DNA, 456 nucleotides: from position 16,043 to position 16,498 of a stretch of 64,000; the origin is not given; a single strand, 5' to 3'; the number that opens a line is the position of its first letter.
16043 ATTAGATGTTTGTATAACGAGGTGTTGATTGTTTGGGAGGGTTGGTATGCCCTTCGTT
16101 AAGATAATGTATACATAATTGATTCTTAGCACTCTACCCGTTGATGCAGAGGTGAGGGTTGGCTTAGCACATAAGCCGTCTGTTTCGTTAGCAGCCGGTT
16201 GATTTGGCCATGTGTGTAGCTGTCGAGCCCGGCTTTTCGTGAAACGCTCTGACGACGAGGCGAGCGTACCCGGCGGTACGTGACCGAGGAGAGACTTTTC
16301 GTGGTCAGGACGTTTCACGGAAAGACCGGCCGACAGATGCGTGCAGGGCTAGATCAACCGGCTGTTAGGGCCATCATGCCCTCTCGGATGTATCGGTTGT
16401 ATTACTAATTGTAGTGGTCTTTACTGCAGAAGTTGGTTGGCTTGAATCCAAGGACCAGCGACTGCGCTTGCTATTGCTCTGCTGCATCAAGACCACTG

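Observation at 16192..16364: Family C element with clean terminal inverted repeats and a 4-bp target-site duplication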

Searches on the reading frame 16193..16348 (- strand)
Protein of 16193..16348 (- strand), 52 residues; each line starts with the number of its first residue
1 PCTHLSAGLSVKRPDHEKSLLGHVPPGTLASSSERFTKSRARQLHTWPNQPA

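Call 27: find_homologous_proteins(query=window:16193-16348:-, max_evalue=0.01)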
Query seq(52 aa) (52 aa): 34 proteins with E <= 0.01 among 34 candidates.
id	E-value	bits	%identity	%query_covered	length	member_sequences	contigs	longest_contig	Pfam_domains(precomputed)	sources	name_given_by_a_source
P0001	3.9e-19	85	95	81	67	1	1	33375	-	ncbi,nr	ncbi:MAG: hypothetical protein KTR25_02350 [Myxococcales bacterium]|nr:hypothetical protein [Myxococ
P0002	2.6e-18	82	93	81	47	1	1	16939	-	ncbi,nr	ncbi:MAG: hypothetical protein KTR25_17170 [Myxococcales bacterium]|nr:hypothetical protein [Myxococ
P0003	4.2e-18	81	93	81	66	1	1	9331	-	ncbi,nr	ncbi:MAG: hypothetical protein KTR25_07795 [Myxococcales bacterium]|nr:hypothetical protein [Myxococ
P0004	4.4e-18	81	93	81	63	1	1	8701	-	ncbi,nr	ncbi:MAG: hypothetical protein KTR25_06470 [Myxococcales bacterium]|nr:hypothetical protein [Myxococ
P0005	6.0e-18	81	89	88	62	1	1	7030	-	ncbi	-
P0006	6.1e-18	81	93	81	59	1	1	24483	-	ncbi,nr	ncbi:MAG: hypothetical protein KTR25_00330 [Myxococcales bacterium]|nr:hypothetical protein [Myxococ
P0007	6.2e-18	81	93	81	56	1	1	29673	-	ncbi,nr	ncbi:MAG: hypothetical protein KTR25_09535 [Myxococcales bacterium]|nr:hypothetical protein [Myxococ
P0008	8.3e-18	80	93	81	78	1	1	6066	-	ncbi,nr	ncbi:MAG: hypothetical protein KTR25_07180 [Myxococcales bacterium]|nr:hypothetical protein [Myxococ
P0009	9.6e-18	80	90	81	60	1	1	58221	-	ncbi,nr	ncbi:MAG: hypothetical protein KTR25_01775 [Myxococcales bacterium]|nr:hypothetical protein [Myxococ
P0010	1.6e-17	80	93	81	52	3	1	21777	-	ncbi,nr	ncbi:MAG: hypothetical protein KTR25_14200 [Myxococcales bacterium]|nr:hypothetical protein [Myxococ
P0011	1.7e-17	79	93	81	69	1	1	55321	-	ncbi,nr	ncbi:MAG: hypothetical protein KTR25_02970 [Myxococcales bacterium]|nr:hypothetical protein [Myxococ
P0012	2.2e-17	79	90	81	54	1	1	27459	-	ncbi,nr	ncbi:MAG: hypothetical protein KTR25_07765 [Myxococcales bacterium]|nr:hypothetical protein [Myxococ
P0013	2.3e-17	79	93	81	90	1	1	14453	-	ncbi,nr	ncbi:MAG: hypothetical protein KTR25_05045 [Myxococcales bacterium]|nr:hypothetical protein [Myxococ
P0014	3.6e-17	78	90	81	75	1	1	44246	-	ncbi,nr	ncbi:MAG: hypothetical protein KTR25_01565 [Myxococcales bacterium]|nr:hypothetical protein [Myxococ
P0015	1.1e-16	77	90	81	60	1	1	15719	-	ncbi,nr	ncbi:MAG: hypothetical protein KTR25_07290 [Myxococcales bacterium]|nr:hypothetical protein [Myxococ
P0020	1.3e-15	74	88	81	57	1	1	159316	-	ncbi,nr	ncbi:MAG: hypothetical protein KTR25_04140 [Myxococcales bacterium]|nr:hypothetical protein [Myxococ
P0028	2.1e-12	64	83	81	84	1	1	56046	-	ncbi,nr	ncbi:MAG: hypothetical protein KTR25_16130 [Myxococcales bacterium]|nr:hypothetical protein [Myxococ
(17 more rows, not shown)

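Call 29: find_encoding_contigs(protein=P0020, flank=10000, max_places=3)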
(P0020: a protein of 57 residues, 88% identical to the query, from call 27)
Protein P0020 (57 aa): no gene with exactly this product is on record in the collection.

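Call 30: find_encoding_contigs(protein=P0009, flank=10000, max_places=3)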
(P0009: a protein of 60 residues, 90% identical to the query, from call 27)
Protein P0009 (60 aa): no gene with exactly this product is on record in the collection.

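Call 31: find_encoding_contigs(protein=P0028, flank=10000, max_places=3)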
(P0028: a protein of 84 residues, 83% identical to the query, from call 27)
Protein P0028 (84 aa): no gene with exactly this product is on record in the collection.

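Call 35: find_encoding_contigs(protein=P0005, flank=10000, max_places=5)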
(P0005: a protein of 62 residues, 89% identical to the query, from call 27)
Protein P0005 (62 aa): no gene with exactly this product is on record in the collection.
